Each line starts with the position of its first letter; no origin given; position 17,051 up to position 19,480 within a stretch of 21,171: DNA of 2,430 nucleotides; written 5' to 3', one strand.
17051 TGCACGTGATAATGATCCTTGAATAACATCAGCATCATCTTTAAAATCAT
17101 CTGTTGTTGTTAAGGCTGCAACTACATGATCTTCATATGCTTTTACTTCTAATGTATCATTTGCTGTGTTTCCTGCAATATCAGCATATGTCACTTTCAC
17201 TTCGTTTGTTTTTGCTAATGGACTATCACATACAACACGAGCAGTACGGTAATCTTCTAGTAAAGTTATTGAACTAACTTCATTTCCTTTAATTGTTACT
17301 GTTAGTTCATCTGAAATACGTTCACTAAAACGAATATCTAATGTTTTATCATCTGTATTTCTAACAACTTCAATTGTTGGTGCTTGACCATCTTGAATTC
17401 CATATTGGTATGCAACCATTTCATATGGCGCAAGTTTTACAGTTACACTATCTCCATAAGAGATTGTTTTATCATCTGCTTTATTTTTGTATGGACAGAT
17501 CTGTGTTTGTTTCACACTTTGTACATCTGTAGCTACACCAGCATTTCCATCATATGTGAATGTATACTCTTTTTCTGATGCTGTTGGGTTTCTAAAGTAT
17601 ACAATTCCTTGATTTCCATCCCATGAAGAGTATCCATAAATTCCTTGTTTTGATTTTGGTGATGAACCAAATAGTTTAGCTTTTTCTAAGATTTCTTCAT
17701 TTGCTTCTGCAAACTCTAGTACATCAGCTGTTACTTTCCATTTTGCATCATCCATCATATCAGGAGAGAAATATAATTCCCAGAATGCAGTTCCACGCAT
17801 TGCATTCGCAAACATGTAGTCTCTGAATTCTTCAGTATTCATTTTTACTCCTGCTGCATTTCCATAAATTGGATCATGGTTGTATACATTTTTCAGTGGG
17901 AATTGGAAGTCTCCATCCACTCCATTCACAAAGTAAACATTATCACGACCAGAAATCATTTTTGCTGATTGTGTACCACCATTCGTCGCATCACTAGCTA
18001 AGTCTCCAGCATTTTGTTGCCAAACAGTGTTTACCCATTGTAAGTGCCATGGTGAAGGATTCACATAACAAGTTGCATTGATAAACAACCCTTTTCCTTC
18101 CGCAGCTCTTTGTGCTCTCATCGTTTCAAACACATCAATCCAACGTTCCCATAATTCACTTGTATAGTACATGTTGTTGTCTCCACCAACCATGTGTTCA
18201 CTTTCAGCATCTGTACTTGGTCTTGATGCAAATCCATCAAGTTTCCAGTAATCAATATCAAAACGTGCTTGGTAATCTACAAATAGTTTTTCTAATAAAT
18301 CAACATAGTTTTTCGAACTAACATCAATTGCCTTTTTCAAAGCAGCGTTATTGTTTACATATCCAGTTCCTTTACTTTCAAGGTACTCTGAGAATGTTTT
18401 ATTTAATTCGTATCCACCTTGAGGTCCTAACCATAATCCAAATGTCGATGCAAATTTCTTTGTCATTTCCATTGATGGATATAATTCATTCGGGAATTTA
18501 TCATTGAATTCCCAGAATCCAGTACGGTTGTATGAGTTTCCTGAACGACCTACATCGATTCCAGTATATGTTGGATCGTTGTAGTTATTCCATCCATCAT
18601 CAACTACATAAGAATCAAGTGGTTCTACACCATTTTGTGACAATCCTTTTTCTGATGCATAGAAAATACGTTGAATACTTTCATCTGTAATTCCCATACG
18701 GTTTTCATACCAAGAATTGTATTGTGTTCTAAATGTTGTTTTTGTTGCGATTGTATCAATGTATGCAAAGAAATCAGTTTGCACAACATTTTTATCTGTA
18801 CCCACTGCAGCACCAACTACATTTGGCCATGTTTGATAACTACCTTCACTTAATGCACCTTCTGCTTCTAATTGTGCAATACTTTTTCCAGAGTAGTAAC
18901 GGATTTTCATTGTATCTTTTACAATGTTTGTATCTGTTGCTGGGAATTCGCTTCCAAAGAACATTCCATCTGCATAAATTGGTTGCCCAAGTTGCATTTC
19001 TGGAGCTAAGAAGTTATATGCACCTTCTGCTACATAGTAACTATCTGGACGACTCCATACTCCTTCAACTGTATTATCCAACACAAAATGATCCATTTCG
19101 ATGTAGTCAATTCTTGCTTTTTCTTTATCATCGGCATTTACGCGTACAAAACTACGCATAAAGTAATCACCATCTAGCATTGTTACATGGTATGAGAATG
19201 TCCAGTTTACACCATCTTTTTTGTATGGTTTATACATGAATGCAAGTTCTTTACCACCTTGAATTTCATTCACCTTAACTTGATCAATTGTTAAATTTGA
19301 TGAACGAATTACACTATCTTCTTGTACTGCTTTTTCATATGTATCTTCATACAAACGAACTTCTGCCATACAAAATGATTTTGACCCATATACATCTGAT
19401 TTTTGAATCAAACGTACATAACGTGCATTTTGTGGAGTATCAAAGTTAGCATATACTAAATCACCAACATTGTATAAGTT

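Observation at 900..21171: GH112-centred host-glycan harvesting locus whose extracellular half lacks every known disaccharide-releasing family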

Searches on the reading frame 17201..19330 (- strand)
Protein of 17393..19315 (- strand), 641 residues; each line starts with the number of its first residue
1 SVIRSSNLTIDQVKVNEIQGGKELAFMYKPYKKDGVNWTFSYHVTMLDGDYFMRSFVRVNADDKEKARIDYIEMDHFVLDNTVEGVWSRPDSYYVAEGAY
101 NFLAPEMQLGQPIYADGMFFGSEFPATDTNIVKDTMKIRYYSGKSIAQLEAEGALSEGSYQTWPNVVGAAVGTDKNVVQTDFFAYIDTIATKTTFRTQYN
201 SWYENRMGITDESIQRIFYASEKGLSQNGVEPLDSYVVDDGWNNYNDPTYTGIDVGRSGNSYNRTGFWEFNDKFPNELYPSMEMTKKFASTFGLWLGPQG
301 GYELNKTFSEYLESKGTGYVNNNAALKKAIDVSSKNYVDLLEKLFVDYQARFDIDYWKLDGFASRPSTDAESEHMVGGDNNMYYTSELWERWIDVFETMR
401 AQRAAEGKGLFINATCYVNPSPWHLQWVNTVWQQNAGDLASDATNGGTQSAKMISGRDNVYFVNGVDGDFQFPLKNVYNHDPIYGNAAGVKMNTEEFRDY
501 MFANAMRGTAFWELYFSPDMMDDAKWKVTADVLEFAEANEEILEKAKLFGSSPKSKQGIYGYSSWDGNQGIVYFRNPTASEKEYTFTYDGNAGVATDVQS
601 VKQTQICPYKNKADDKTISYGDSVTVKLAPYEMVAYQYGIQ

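Call 10: find_homologous_proteins(query=window:17393-19315:-, max_evalue=0.00001)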
Query seq(641 aa) (641 aa): 482 proteins with E <= 0.00001 among 7599 candidates; the best 120 are listed.
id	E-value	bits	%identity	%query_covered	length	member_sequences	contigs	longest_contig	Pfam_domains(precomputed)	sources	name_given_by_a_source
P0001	1.5e-218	746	53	100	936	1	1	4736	-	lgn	-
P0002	1.2e-217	743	53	100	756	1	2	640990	-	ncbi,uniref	ncbi:hypothetical protein GCM10009001_04690 [Virgibacillus siamensis]|uniref:Alpha-N-acetylgalactosa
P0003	1.4e-214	732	52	100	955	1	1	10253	-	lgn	-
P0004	4.4e-213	727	51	100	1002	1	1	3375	-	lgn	-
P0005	1.7e-211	722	51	100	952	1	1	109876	PF00754.32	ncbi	ncbi:discoidin domain-containing protein [Helcococcus kunzii]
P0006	1.1e-206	706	51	99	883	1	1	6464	-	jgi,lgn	jgi:hypothetical protein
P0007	2.8e-180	619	47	100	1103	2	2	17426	PF00754.32,PF13385.14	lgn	-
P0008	2.3e-179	616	44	98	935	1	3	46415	-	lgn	-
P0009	1.6e-176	607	46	100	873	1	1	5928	PF00754.32,PF22633.4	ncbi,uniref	ncbi:discoidin domain-containing protein, partial [Clostridium sp.]|uniref:discoidin domain-containi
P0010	3.7e-175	602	44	98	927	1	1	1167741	-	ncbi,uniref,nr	ncbi:hypothetical protein [Lacticaseibacillus absianus]|uniref:hypothetical protein n=1 Tax=Lacticas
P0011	5.5e-173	595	45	99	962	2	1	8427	-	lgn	-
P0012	4.2e-170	585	47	93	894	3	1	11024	PF13385.14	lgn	-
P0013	1.2e-168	581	43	100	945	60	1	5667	-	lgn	-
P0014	2.5e-168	580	43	100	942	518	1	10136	-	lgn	-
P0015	1.6e-166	574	43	100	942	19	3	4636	-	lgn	-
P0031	1.8e-156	540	43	100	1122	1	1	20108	PF00754.32,PF22633.4,PF13385.14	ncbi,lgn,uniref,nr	ncbi:discoidin domain-containing protein [Clostridium tarantellae]|uniref:Alpha-N-acetylgalactosamin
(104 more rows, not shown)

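Call 12: search_solved_structures(query=A1, max_evalue=1, show_alignments=2)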
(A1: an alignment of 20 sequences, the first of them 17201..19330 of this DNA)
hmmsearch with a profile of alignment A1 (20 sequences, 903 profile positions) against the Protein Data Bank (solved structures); distinct sequences matched with E-value up to 1: 12.
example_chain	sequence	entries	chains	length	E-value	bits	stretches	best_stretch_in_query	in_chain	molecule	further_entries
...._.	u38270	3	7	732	0.00011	23.7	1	214-346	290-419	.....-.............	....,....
3mi6_A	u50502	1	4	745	0.0013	20.1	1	291-346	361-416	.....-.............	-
4fnq_A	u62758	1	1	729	0.032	15.5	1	291-345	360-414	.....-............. AgaB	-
8rwf_A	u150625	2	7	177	0.15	13.3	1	692-830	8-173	S-layer protein sap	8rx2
8rw9_E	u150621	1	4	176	0.24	12.6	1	692-829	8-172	S-layer protein sap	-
4fnu_A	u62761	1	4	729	0.46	11.7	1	292-345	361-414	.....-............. AgaA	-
4fnt_A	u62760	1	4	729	0.46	11.7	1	292-345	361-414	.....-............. AgaA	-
4fnp_A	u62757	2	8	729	0.47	11.7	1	292-345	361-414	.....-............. AgaA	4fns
4fnr_A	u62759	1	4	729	0.48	11.6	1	293-345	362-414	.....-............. AgaA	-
7svw_A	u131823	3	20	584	0.73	11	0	662-783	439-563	TnsB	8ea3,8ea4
8rdu_R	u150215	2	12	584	0.73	11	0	662-783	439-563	TnsB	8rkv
8aa5_AP1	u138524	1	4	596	0.74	11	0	662-783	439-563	TnsB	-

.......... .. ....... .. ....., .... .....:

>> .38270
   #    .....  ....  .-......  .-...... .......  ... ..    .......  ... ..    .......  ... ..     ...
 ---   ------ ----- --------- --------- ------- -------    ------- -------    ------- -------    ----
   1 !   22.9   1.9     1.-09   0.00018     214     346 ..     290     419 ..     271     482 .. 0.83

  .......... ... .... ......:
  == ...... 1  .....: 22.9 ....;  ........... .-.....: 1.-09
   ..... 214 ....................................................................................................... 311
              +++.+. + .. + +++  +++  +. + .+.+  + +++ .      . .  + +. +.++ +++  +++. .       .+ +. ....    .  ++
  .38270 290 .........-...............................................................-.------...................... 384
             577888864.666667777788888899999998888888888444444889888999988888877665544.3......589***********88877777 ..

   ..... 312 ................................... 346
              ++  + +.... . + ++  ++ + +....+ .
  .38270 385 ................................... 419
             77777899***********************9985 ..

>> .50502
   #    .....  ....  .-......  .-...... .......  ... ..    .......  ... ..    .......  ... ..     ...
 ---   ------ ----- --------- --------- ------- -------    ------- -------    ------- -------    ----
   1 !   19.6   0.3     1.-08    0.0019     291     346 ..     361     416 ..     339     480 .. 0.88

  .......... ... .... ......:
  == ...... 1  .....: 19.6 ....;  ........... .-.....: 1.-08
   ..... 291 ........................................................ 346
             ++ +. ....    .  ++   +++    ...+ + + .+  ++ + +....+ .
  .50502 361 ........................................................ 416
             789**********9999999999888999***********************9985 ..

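Call 14: list_cluster_members(proteins=[P0002, P0031, P0005])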
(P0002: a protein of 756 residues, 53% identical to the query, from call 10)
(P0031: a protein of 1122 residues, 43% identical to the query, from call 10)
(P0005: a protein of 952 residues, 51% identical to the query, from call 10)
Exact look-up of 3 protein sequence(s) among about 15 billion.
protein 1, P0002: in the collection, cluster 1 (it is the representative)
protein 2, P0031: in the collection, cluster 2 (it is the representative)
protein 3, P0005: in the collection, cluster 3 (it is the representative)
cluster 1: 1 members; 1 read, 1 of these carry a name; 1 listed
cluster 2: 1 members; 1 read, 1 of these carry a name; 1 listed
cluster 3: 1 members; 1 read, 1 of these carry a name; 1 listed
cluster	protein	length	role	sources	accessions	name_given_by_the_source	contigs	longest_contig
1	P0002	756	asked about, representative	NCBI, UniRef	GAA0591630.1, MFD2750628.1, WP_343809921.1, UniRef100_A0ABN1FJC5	hypothetical protein GCM10009001_04690 [Virgibacillus siamensis] | Alpha-N-acetylgalactosaminidase n=1 Tax=Virgibacillus siamensis TaxID=480071 ...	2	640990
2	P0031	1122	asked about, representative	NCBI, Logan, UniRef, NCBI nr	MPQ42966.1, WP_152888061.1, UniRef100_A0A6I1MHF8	discoidin domain-containing protein [Clostridium tarantellae] | Alpha-N-acetylgalactosaminidase n=1 Tax=Clostridium tarantellae TaxID=39493 ...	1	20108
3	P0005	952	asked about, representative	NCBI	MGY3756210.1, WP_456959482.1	discoidin domain-containing protein [Helcococcus kunzii]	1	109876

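Call 21: find_related_loci(query=A1, collection=genome_contigs, flank=10000)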
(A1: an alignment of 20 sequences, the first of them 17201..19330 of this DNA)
Query A1 (710 aa) in genome_contigs; peptide patterns used: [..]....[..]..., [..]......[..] (x = any residue, [..] = any of these).
384 stretches matched a pattern; 353 encode a relative of the query (tblastn E <= 1e-3); the best 80 are kept; 80 distinct loci.
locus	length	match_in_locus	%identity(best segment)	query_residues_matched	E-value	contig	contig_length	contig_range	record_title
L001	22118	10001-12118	72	1-706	0e+0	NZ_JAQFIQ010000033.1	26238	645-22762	Breznakia sp. PF5-3 Ga0505214_33, whole genome shotgun sequence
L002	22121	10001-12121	60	1-707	0e+0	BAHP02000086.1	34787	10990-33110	Clostridiales bacterium VE202-01 DNA, contig: VE202-01_contig00086, whole genome shotgun sequence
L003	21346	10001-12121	60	1-707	0e+0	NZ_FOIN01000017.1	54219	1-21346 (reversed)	Thomasclavelia cocleata strain DSM 1551, whole genome shotgun sequence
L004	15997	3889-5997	60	8-710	0e+0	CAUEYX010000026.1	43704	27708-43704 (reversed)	MAG TPA_asm: uncultured Lachnospiraceae bacterium isolate SRR13494512_bin.13_MetaWRAP_v1.3_MAG genome assembly, contig:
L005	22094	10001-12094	54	4-710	0e+0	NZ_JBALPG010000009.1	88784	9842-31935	Neobacillus drentensis strain JJ1435 JJ-1435_contig_9, whole genome shotgun sequence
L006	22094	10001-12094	53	4-710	0e+0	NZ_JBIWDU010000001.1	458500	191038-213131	Neobacillus sp. NPDC097160 NPDC097160_222_D7.ctg-0001, whole genome shotgun sequence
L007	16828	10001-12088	54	8-707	0e+0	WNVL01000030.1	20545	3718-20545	Clostridium perfringens strain v20 contig00030, whole genome shotgun sequence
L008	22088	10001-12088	54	8-707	0e+0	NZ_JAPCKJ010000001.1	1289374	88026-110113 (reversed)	Clostridium sp. LIBA-8841 1, whole genome shotgun sequence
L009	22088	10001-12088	53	6-710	0e+0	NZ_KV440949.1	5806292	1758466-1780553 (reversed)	Neobacillus mesonae strain FJAT-13985 Scaffold1, whole genome shotgun sequence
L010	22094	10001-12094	53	4-710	0e+0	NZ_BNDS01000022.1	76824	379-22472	Neobacillus kokaensis strain LOB 377 sequence22, whole genome shotgun sequence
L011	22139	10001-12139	52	7-706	0e+0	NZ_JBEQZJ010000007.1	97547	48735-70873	[Eubacterium] hominis strain UGRO018 UGRO018_7, whole genome shotgun sequence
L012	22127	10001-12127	53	4-710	0e+0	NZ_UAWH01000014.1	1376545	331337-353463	Clostridium paraputrificum strain NCTC11833, whole genome shotgun sequence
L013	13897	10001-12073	53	2-696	0e+0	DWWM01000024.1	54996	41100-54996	MAG TPA_asm: Candidatus Merdibacter merdavium isolate CHK187-11901 CHK187__C113282_L54996_SAMEA5754831, whole genome sho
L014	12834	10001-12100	52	2-709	0e+0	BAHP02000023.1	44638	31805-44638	Clostridiales bacterium VE202-01 DNA, contig: VE202-01_contig00023, whole genome shotgun sequence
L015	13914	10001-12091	52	4-708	0e+0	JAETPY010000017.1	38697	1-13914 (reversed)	MAG: Erysipelotrichaceae bacterium isolate S24_Bin3 scaffold_1004_2, whole genome shotgun sequence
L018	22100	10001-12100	52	1-710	0e+0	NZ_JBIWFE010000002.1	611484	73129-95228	Sporosarcina sp. NPDC096371 NPDC096371_262_B5.ctg-0002, whole genome shotgun sequence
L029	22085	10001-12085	51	6-709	0e+0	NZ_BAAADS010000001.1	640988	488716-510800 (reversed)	Virgibacillus siamensis strain JCM 15395 sequence01, whole genome shotgun sequence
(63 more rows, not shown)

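Call 25: predict_structure(alignment_id=A1)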
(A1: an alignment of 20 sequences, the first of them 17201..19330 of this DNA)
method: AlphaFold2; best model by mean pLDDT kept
length: 710 residues; sequences in the alignment: 20
mean_pLDDT: 87.1   pTM: 0.88
mean pLDDT of the five models: 87.1, 87.1, 86.8, 85.2, 84.3
residues with pLDDT >= 90: 388; 70-90: 255; 50-70: 62; < 50: 5
segments of 3 or more residues with pLDDT < 50: 1-3
pLDDT, mean of each block of 10 residues (from residue 1): 69 95 95 94 96 94 95 93 86 73 62 89 94 89 94 93 93 91 91 92 80 83 89 89 84 65 78 89 93 93 77 89 87 85 95 96 82 90 90 93 96 91 82 83 61 85 86 86 75 77 92 86 82 92 92 90 93 94 94 89 89 78 92 95 77 88 90 86 90 93 71
secondary structure, 60 per line:
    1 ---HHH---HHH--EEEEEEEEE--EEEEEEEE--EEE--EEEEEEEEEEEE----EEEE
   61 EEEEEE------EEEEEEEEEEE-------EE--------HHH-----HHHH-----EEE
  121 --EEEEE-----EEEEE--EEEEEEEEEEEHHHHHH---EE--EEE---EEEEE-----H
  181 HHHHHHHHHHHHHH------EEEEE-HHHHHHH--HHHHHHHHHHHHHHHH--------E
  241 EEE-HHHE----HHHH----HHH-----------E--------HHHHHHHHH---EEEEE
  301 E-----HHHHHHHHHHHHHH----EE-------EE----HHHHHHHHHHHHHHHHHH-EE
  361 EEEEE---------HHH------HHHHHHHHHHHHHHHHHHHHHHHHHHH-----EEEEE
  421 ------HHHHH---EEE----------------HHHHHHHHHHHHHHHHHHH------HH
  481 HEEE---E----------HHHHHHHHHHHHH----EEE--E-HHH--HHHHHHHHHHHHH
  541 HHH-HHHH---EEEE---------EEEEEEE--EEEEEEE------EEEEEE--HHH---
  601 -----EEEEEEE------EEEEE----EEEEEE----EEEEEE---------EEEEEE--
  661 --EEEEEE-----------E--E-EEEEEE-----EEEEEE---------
elements in order (helices of 4 or more, strands of 3 or more residues): E15-23 E26-33 E36-38 E41-52 E57-66 E73-83 H109-112 E118-120 E123-127 E133-137 E140-150 H151-156 E164-166 E170-174 H180-194 E201-205 H207-213 H216-231 E240-243 H253-256 H284-292 E296-301 H307-320 H340-357 E359-365 H384-410 E416-420 H427-431 E435-437 H454-472 E482-484 H499-511 E516-518 H528-543 H545-548 E552-555 E565-571 E574-580 E587-592 E606-612 E619-623 E628-633 E638-643 E653-658 E663-668 E685-690 E696-701

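Call 29: fold_search(model_id=the predicted structure, library=pdb)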
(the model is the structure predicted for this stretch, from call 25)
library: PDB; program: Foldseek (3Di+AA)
matches with E <= 10: 904; with E <= 0.001: 450
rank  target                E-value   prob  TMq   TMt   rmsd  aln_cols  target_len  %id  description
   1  6phw_A                1.5e-20  1.00  0.56  0.55   8.7       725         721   10  SpAga D472N structure in complex with melibiose (released 2019-10-02)
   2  8k7v_B                3.1e-20  1.00  0.56  0.54   7.4       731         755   13  the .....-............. 5 with inhibitor ABP2 (released 2024-07-31)
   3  4fnp_A                4.1e-20  1.00  0.53  0.53   9.9       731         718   12  Crystal structure of GH36 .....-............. AgaA A355E from Geobacillus stearothermophilus (released 2012-10-03)
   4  3mi6_A                5.6e-20  1.00  0.54  0.52   9.4       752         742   11  Crystal structure of the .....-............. from Lactobacillus brevis, Northeast Structural Genomics Consortium Targe (released 2010-04-28)
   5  4fnr_A                7.0e-20  1.00  0.54  0.53   9.3       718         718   12  Crystal structure of GH36 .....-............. AgaA from Geobacillus stearothermophilus (released 2012-10-03)
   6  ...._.                1.3e-19  1.00  0.60  0.58   6.1       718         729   11  Structure of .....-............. from Lactobacillus acidophilus NCFM, PtCl4 derivative (released 2011-08-10)
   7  4fnu_A                1.8e-19  1.00  0.56  0.55   8.6       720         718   12  Crystal structure of GH36 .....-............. AgaA A355E D478A from Geobacillus stearothermophilus in complex with sta (released 2012-10-03)
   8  6phu                  2.1e-19  1.00  0.55  0.54   9.1       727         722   11  SpAga wild type apo structure (released 2019-10-02)
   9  6phv                  3.4e-19  1.00  0.55  0.54   8.8       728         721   11  SpAga galactose product complex structure (released 2019-10-02)
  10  8k7v_D                4.2e-19  1.00  0.55  0.52   8.4       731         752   12  the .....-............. 5 with inhibitor ABP2 (released 2024-07-31)
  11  8k1a_A                7.7e-19  1.00  0.55  0.53   7.9       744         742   12  the wild-typed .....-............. 5 (released 2024-07-17)
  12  8k7v_A                7.7e-19  1.00  0.55  0.52   8.2       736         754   13  the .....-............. 5 with inhibitor ABP2 (released 2024-07-31)
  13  4fnt_A                9.6e-19  1.00  0.55  0.55   8.6       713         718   12  Crystal structure of GH36 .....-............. AgaA A355E D548N from Geobacillus stearothermophilus in complex with raf (released 2012-10-03)
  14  3mi6_B                3.0e-18  1.00  0.57  0.55   6.7       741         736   11  Crystal structure of the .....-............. from Lactobacillus brevis, Northeast Structural Genomics Consortium Targe (released 2010-04-28)
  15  3mi6_D                4.2e-18  1.00  0.58  0.56   6.6       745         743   11  Crystal structure of the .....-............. from Lactobacillus brevis, Northeast Structural Genomics Consortium Targe (released 2010-04-28)
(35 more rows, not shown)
